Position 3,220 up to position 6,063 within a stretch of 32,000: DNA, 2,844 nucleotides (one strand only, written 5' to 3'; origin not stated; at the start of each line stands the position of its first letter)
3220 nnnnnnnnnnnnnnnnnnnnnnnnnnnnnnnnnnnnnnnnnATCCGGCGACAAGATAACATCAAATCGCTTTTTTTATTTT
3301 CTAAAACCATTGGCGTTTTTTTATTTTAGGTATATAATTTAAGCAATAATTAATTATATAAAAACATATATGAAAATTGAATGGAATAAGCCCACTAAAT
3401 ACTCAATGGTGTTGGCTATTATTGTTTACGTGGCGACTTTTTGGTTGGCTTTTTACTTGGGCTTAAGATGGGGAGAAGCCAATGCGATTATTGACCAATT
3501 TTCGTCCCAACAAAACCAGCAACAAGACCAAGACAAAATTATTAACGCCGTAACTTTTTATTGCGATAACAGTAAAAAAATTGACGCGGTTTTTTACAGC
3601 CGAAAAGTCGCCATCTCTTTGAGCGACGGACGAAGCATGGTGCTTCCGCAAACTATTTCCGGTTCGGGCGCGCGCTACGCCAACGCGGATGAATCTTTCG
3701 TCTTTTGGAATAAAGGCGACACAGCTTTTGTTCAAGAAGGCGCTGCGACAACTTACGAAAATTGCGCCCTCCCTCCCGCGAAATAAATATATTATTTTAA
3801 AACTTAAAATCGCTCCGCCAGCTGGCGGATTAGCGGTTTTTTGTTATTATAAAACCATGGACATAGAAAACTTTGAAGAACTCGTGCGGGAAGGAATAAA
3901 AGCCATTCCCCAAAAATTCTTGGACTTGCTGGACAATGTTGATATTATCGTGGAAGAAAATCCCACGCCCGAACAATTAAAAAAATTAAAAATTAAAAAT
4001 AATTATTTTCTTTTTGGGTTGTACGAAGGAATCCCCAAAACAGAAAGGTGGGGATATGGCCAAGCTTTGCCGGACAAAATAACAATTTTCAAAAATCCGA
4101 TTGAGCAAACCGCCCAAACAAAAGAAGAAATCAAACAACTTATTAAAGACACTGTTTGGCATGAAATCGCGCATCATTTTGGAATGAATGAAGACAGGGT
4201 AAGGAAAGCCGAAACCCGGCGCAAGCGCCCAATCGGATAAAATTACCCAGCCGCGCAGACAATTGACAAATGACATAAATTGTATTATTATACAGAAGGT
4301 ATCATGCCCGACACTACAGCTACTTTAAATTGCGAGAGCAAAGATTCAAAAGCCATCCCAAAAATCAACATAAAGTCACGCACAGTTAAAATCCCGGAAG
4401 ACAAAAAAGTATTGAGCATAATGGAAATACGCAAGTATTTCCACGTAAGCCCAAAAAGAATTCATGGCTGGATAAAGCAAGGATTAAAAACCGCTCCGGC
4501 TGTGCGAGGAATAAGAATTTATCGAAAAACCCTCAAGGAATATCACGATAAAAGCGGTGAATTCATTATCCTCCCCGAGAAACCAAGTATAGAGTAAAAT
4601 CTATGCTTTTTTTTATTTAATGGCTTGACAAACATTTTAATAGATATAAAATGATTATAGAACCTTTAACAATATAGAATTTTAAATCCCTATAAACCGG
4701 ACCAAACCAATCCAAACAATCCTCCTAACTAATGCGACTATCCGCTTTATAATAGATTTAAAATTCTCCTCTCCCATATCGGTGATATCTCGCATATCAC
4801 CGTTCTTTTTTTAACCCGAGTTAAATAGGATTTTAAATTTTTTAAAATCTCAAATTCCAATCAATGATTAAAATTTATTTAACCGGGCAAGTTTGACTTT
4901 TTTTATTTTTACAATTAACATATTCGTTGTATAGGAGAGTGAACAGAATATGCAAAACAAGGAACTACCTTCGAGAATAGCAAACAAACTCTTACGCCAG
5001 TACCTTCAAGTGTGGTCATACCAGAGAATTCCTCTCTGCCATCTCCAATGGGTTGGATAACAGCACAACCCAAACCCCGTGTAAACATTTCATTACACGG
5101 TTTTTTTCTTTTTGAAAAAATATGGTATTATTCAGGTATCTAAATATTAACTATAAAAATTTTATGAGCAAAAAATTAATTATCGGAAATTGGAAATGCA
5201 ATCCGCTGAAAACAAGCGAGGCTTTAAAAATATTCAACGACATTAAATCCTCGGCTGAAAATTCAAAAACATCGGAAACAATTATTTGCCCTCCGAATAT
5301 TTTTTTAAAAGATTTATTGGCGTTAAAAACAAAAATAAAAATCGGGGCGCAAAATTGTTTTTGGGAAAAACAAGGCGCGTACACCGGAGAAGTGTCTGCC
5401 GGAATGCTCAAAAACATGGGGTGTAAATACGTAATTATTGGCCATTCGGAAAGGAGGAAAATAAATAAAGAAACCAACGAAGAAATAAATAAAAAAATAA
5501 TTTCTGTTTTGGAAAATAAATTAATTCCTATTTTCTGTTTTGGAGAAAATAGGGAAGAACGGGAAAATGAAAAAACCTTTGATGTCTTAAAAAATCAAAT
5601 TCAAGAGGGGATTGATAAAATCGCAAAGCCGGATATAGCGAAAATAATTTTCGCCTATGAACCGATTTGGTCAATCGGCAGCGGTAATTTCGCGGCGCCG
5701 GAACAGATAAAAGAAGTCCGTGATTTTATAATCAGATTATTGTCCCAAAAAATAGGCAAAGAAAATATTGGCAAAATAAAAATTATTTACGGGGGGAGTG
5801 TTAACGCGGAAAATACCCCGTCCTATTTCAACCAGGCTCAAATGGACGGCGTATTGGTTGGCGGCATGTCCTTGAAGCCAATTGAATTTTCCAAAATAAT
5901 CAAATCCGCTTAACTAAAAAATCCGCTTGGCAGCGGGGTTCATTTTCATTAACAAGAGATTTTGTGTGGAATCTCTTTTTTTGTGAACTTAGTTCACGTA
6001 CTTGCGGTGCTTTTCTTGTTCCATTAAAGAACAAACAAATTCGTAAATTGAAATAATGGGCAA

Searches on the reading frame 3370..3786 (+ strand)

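Call 13: search_protein_families(library=pfam, proteins=[window:3370-3786:+])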
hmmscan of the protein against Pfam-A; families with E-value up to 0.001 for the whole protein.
window:3370-3786:+ (138 aa): 1 family
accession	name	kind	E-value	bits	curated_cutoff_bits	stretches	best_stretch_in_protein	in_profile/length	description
PF09864.15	MliC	-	8.8e-15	54.9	22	1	63-127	1-64/67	Membrane-bound lysozyme-inhibitor of c-type lysozyme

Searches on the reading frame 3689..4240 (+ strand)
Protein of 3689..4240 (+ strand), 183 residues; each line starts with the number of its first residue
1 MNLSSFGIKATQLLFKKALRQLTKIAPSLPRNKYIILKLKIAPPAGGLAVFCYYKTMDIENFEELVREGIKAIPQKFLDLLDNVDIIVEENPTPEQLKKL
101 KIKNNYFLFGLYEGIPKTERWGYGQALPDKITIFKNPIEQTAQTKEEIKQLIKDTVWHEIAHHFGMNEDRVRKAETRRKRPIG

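Call 13: search_protein_families(library=pfam, proteins=[window:3689-4240:+])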
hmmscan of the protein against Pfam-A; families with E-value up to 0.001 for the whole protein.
window:3689-4240:+ (183 aa): 1 family
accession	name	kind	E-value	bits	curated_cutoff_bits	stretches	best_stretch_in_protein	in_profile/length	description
PF06262.17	Zincin_1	-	2.6e-28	98.3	22.4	1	81-173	1-94/97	Zincin-like metallopeptidase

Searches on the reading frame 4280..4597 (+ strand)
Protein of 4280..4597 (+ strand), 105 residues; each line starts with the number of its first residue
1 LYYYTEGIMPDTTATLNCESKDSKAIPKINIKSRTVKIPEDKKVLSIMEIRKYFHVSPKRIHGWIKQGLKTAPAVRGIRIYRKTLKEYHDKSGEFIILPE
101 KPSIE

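Call 13: search_protein_families(library=pfam, proteins=[window:4280-4597:+])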
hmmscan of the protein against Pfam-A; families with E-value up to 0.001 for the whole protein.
window:4280-4597:+ (105 aa): 1 family
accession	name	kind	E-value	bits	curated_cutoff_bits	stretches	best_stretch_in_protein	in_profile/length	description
PF12728.13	HTH_17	-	0.00045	20.9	27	0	45-88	2-46/51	Helix-turn-helix domain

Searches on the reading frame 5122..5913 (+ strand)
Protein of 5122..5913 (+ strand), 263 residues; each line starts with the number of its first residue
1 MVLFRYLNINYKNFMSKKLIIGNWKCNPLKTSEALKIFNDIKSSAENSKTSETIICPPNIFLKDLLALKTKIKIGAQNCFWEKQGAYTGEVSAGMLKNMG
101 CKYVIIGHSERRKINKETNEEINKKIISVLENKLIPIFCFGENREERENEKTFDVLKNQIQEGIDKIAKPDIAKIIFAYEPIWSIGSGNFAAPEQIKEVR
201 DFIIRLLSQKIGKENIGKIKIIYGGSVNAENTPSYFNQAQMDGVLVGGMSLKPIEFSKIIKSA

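Call 13: search_protein_families(library=pfam, proteins=[window:5122-5913:+])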
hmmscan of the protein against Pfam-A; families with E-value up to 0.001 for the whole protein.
window:5122-5913:+ (263 aa): 1 family
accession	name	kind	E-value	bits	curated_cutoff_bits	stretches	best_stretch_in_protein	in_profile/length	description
PF00121.24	TIM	-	1.7e-83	280.3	20.1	1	18-262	1-244/245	Triosephosphate isomerase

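Call 16: find_encoding_contigs(protein=window:5122-5913:+, flank=6000, max_places=10)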
Protein window:5122-5913:+ (263 aa): no gene with exactly this product is on record in the collection.
